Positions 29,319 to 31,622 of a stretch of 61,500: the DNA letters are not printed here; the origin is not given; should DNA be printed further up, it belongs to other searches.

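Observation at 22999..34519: Surface operon: two paralogous barrel-plus-double-OmpA_C proteins bracket a giant T9SS cargo, followed by a GT4 and a second cargo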

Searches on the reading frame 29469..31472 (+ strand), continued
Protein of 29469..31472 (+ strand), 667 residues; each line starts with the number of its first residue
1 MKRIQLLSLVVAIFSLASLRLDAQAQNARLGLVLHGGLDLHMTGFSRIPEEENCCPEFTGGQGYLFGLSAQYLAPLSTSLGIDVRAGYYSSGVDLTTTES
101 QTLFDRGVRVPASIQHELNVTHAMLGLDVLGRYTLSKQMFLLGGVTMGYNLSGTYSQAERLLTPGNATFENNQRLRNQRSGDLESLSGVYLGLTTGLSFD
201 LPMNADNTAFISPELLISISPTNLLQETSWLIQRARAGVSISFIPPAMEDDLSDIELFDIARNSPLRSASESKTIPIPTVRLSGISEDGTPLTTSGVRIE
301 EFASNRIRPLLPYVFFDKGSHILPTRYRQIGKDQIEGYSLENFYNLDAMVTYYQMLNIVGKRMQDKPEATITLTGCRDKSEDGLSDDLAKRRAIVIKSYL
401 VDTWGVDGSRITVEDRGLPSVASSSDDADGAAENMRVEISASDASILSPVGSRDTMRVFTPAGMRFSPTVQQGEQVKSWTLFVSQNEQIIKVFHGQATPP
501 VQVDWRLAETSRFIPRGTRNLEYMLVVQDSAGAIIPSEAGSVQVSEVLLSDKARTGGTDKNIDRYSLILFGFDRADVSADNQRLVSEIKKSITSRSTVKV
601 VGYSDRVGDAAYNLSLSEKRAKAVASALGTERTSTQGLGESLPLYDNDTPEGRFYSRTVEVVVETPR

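Call 40: predict_structure(alignment_id=A4)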
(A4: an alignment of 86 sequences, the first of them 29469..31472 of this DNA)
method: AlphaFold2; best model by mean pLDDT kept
length: 667 residues; sequences in the alignment: 86
mean_pLDDT: 90.9   pTM: 0.60
mean pLDDT of the five models: 90.9, 89.5, 89.4, 88.7, 88.6
residues with pLDDT >= 90: 471; 70-90: 173; 50-70: 18; < 50: 5
segments of 3 or more residues with pLDDT < 50: 20-24
pLDDT, mean of each block of 10 residues (from residue 1): 77 71 67 97 91 82 97 93 98 95 84 93 98 95 98 95 87 90 94 98 91 98 93 97 79 86 82 82 91 90 91 96 95 92 83 96 97 96 91 98 97 95 91 96 94 89 94 91 94 93 90 91 94 92 93 87 89 81 91 93 89 92 93 89 84 92 92
secondary structure, 60 per line:
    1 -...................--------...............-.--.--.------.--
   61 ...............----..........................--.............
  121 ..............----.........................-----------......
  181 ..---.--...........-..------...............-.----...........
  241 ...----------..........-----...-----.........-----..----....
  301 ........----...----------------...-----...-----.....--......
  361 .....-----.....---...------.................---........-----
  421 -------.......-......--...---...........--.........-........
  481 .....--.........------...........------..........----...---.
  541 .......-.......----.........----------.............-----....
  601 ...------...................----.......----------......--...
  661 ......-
elements in order: H2-20 E29-43 E61-75 E80-105 E108-134 E139-163 E175-182 E189-199 E209-223 E230-243 H254-263 E277-285 E297-308 E313-315 H348-352 H355-365 E371-375 H388-404 E411-415 H428-434 E436-441 E450-460 E463-471 E476-485 E488-496 E503-506 H507-513 E520-529 E534-536 E540-547 H549-555 E560-568 H579-591 E597-603 H610-628 E633-639 H650-655 E658-666
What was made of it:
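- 29469..31472 (+): Gene C: barrel plus two OmpA_C domains (667 aa). Layout: barrel 29-243, hairpin 277-308, OmpA_C-1 about 309-445, Ig-like spacer about 446-558, OmpA_C-2 about 559-667. AF2 model with mean pLDDT 90.9 (call 40).
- On PorP/SprF family (PF11751; carriers of type B cargo): The AF2 model has 8 strands (call 40).
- The model of C has pLDDT 90.9 and 8 barrel strands (call 40).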

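Call 45: fold_search(model_id=the predicted structure, library=pdb)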
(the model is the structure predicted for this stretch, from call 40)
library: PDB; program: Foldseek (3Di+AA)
matches with E <= 10: 1228; with E <= 0.001: 163
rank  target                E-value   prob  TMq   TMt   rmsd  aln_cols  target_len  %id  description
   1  5u1h_A                2.2e-08  1.00  0.15  0.75   2.6       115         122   35  Crystal structure of the C-terminal peptidoglycan binding domain of OprF (PA1777) from Pseudomonas aeruginosa (released 2017-01-11)
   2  3td3_A                3.2e-08  1.00  0.16  0.80   2.5       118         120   26  Crystal structure of OmpA-like domain from Acinetobacter baumannii in complex with glycine (released 2011-10-26)
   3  3td3_H                5.2e-08  1.00  0.16  0.81   2.0       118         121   25  Crystal structure of OmpA-like domain from Acinetobacter baumannii in complex with glycine (released 2011-10-26)
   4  3td5_A                7.1e-08  1.00  0.16  0.81   2.5       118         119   26  Crystal structure of OmpA-like domain from Acinetobacter baumannii in complex with L-Ala-gamma-D-Glu-m-DAP-D-Ala-D-Ala (released 2011-10-26)
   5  5u1h_C                7.1e-08  1.00  0.14  0.69   2.9       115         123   37  Crystal structure of the C-terminal peptidoglycan binding domain of OprF (PA1777) from Pseudomonas aeruginosa (released 2017-01-11)
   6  6jfw_A                1.4e-07  1.00  0.15  0.64   8.0       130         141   28  Crystal structure of PA0833 periplasmic domain from Pseudomonas aeruginosa reveals an unexpected enlarged peptidoglyca (released 2019-03-20)
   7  4rha_A                1.4e-07  1.00  0.15  0.69   3.3       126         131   27  Structure of the C-terminal domain of outer-membrane protein OmpA from Salmonella enterica subsp. enterica serovar Typ (released 2014-10-29)
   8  3td4_B                2.3e-07  1.00  0.16  0.79   2.3       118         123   26  Crystal structure of OmpA-like domain from Acinetobacter baumannii in complex with diaminopimelate (released 2011-10-26)
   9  3td3_D                2.3e-07  1.00  0.16  0.79   2.5       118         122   26  Crystal structure of OmpA-like domain from Acinetobacter baumannii in complex with glycine (released 2011-10-26)
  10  4rha_B                3.6e-07  1.00  0.15  0.70   2.5       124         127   27  Structure of the C-terminal domain of outer-membrane protein OmpA from Salmonella enterica subsp. enterica serovar Typ (released 2014-10-29)
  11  5nhx                  4.9e-07  1.00  0.15  0.71   2.4       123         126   29  Periplasmic domain of Outer Membrane Protein A from Klebsiella pneumoniae (released 2018-05-16)
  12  6iki_B                5.8e-07  1.00  0.14  0.67   1.8       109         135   29  Crystal structure of YfiB(W55L) (released 2019-03-13)
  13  4b5c_A                9.3e-07  1.00  0.14  0.74   1.7       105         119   26  Crystal structure of the peptidoglycan-associated lipoprotein from Burkholderia pseudomallei (released 2013-08-14)
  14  6iki_A                9.8e-07  1.00  0.14  0.67   1.8       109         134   29  Crystal structure of YfiB(W55L) (released 2019-03-13)
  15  4g4w                  1.2e-06  1.00  0.14  0.81   1.7       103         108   24  Crystal structure of peptidoglycan-associated lipoprotein from Acinetobacter baumannii (released 2013-07-24)
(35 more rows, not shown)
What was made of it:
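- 29469..31472 (+): Foldseek matches OprF/OmpA C-domains, and the OmpA TM domain and Ail for the barrel (call 45).
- On OmpA family (PF00691) peptidoglycan-binding proteins: Foldseek matches OprF and A. baumannii OmpA C-domains at E about 1e-8 (call 45).
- On PorP/SprF family (PF11751; carriers of type B cargo): The nearest solved barrels are the OmpA TM domain, Ail, OpcA and OmpT (call 45).
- Hits for the periplasmic part are OmpA_C domains (call 45).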

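Call 48: search_protein_families(library=pfam, proteins=[L051:9182-9868:+, L083:9266-9952:+, L006:9301-9987:+, L005:9315-10001:+, L053:9072-9758:+], max_evalue=1)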
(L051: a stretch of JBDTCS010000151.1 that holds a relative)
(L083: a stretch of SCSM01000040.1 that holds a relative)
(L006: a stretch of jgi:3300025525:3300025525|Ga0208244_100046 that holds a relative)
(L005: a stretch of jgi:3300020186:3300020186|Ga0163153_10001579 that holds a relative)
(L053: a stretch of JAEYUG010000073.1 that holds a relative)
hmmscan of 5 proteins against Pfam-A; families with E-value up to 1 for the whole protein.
L051:9182-9868:+ (229 aa): 2 families
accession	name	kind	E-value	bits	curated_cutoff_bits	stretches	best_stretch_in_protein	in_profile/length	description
PF18962.6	Por_Secre_tail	-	2.1e-05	25.2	27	1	152-222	3-70/75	Secretion system C-terminal sorting domain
PF17973.7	bMG10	-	0.22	12.2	26.2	0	189-212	96-119/131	Bacterial Alpha-2-macroglobulin MG10 domain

L083:9266-9952:+ (229 aa): 2 families
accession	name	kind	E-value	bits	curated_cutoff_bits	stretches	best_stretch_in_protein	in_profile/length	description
PF18962.6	Por_Secre_tail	-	5.3e-06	27.1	27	1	152-219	3-67/75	Secretion system C-terminal sorting domain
PF00963.24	Cohesin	-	0.1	13.3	24.1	1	12-64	6-55/139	Cohesin domain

L006:9301-9987:+ (229 aa): 4 families
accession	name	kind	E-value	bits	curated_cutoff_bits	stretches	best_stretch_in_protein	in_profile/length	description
PF18962.6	Por_Secre_tail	-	5.4e-07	30.2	27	1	152-219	3-67/75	Secretion system C-terminal sorting domain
PF11589.14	DUF3244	-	0.01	16.2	25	1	170-221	41-90/96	Domain of unknown function (DUF3244)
PF13860.13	FlgD_ig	-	0.017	15.5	27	1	170-216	24-75/79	FlgD Ig-like domain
PF09912.14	DUF2141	-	0.059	13.7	24.4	1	117-189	3-75/112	Uncharacterized protein conserved in bacteria (DUF2141)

L005:9315-10001:+ (229 aa): 1 family
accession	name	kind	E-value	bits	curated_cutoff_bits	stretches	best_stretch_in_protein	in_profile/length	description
PF18962.6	Por_Secre_tail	-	1.8e-05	25.4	27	1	153-220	3-67/75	Secretion system C-terminal sorting domain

L053:9072-9758:+ (229 aa): 1 family
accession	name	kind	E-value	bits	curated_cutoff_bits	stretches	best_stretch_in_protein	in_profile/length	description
PF18962.6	Por_Secre_tail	-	0.00037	21.2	27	1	152-221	3-69/75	Secretion system C-terminal sorting domain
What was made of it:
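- On Cohesin (PF00963): The best result is E=0.1 and 13.3 bits against a cut-off of 24.1 (call 48).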

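Call 51: find_encoding_contigs(protein=P0120, flank=8000, max_places=1)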
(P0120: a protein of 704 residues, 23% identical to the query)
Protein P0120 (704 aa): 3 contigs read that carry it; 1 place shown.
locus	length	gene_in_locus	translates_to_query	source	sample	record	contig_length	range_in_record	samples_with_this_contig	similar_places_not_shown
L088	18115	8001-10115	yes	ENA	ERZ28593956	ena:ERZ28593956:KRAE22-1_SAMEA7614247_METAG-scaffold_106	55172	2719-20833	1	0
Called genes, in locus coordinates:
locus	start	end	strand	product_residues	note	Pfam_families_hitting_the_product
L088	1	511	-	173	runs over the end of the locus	PF00702:Hydrolase, PF08645:PNK3P, PF13419:HAD_2, PF13242:Hydrolase_like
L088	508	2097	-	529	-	PF00580:UvrD-helicase, PF13245:AAA_19 (weak), PF01443:Viral_helicase1 (faint), PF13361:UvrD_C, PF13538:UvrD_C_2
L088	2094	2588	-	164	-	PF00580:UvrD-helicase, PF13245:AAA_19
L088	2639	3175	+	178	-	-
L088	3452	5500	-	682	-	PF00676:E1_dh, PF02779:Transket_pyr, PF02780:Transketolase_C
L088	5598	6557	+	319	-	-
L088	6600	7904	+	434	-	PF00464:SHMT, PF01212:Beta_elim_lyase (weak)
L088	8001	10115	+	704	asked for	PF13568:OMP_b-brl_2, PF00691:OmpA (weak)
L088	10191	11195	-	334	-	PF00814:TsaD, PF22521:HypF_C_2 (weak)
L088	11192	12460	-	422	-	PF00994:MoCF_biosynth, PF18146:CinA_KH, PF02464:CinA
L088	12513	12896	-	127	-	PF01245:Ribosomal_L19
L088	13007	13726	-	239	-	-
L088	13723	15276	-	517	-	PF00171:Aldedh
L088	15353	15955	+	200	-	PF09335:VTT_dom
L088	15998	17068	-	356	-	PF19572:PorV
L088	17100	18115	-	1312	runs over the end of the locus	PF13860:FlgD_ig (faint), PF01364:Peptidase_C25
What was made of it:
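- On T9SS type A cargo (TIGR04183 / PF18962): PorV and PorU-like genes were seen only in a related contig, L088 (call 51).
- The Cys-less member P0120 has no cargo neighbour (call 51). The cargo CTDs are type A, for which PorV is the general carrier, and a PorV gene is present in a related contig (call 51).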

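Call 52: find_encoding_contigs(protein=P0096, flank=8000, max_places=1)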
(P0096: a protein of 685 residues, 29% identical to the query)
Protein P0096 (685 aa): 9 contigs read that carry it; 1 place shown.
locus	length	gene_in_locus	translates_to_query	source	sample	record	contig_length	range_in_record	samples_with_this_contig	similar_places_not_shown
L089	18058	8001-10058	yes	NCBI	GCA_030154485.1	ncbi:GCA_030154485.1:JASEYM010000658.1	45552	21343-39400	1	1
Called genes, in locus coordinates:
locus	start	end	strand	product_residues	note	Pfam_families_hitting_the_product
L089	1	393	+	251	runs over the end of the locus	PF10108:DNA_pol_B_exo2, PF13482:RNase_H_2 (weak)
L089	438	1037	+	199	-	PF00881:Nitroreductase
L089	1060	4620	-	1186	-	PF00595:PDZ (weak), PF13180:PDZ_2, PF17820:PDZ_6 (weak), PF07228:SpoIIE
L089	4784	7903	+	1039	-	PF13415:Beta-prop_FBX42 (faint), PF13418:Beta-prop_TYW4 (weak), PF24681:Kelch_KLHDC2_KLHL20_DRC7 (faint), PF01344:Kelch_1 (faint), PF15780:ASH (faint), PF22073:Cep192_D4 (faint), PF22544:HYDIN_VesB_CFA65-like_Ig (faint)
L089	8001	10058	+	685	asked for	PF13505:OMP_b-brl, PF13568:OMP_b-brl_2, PF00691:OmpA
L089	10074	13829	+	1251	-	PF15780:ASH (faint), PF22073:Cep192_D4 (faint), PF22067:Cep192_D3 (faint), PF22544:HYDIN_VesB_CFA65-like_Ig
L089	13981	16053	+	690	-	PF21760:SecD_1st, PF22599:SecDF_P1_head, PF02355:SecD_SecF_C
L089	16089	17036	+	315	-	PF03176:MMPL (weak), PF02355:SecD_SecF_C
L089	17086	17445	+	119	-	PF01740:STAS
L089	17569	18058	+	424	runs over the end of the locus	PF00709:Adenylsucc_synt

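Call 53: find_encoding_contigs(protein=P0109, flank=8000, max_places=1)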
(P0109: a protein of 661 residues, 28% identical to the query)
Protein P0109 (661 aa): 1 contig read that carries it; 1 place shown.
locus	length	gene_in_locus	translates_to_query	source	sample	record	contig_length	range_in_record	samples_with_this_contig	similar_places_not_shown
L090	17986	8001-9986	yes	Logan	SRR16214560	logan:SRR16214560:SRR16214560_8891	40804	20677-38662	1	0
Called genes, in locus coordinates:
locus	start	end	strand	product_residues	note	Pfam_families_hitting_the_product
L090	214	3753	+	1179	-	PF01963:TraB_PrgY_gumN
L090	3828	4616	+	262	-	PF03544:TonB_C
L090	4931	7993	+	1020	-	PF13418:Beta-prop_TYW4 (faint), PF01344:Kelch_1 (faint), PF15780:ASH (faint)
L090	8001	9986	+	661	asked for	PF13568:OMP_b-brl_2 (weak), PF00691:OmpA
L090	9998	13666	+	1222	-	PF22544:HYDIN_VesB_CFA65-like_Ig (faint), PF22073:Cep192_D4 (faint), PF24499:Ig_TMEM131L_4 (faint), PF15780:ASH (weak)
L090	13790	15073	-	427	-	PF06689:zf-C4_ClpX, PF05496:RuvB_N (faint), PF00004:AAA, PF07724:AAA_2, PF07728:AAA_5 (faint), PF10431:ClpB_D2-small (weak)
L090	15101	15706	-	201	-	PF00574:CLP_protease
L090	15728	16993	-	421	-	PF05697:Trigger_N, PF05698:Trigger_C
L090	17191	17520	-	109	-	PF01588:tRNA_bind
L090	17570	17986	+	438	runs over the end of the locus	PF00890:FAD_binding_2 (weak), PF01134:GIDA (weak), PF01266:DAO, PF01593:Amino_oxidase, PF03486:HI0933_like (faint), PF07992:Pyr_redox_2 (faint), PF12831:FAD_oxidored, PF13450:NAD_binding_8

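Call 86: search_protein_representatives(alignment_id=A4)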
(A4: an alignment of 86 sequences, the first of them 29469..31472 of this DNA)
Query: 86 sequences, 671 profile positions. Proteins with E-value up to 0.001 (for the whole library): 122587; up to 1e-10: 25971; up to 1e-30: 2702. The best 150 are listed.
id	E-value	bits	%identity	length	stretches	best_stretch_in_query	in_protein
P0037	2.0e-272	921.9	-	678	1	5-670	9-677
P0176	1.9e-233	793.1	-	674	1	5-671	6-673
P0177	3.9e-231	785.5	-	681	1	6-670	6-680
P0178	2.4e-230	782.9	-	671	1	1-671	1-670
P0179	3.4e-228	775.8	-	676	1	5-671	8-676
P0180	5.1e-228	775.2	-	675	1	21-670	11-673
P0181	2.6e-227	772.9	-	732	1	7-670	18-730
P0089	4.1e-227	772.2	-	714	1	1-671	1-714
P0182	5.5e-227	771.8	-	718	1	4-671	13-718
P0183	8.1e-227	771.2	-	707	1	1-670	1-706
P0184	1.0e-225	767.6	-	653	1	1-668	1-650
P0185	1.2e-225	767.4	-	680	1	7-670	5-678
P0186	2.7e-225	766.2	-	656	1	1-670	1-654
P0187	5.8e-225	765.1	-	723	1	7-670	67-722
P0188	3.9e-224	762.4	-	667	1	6-670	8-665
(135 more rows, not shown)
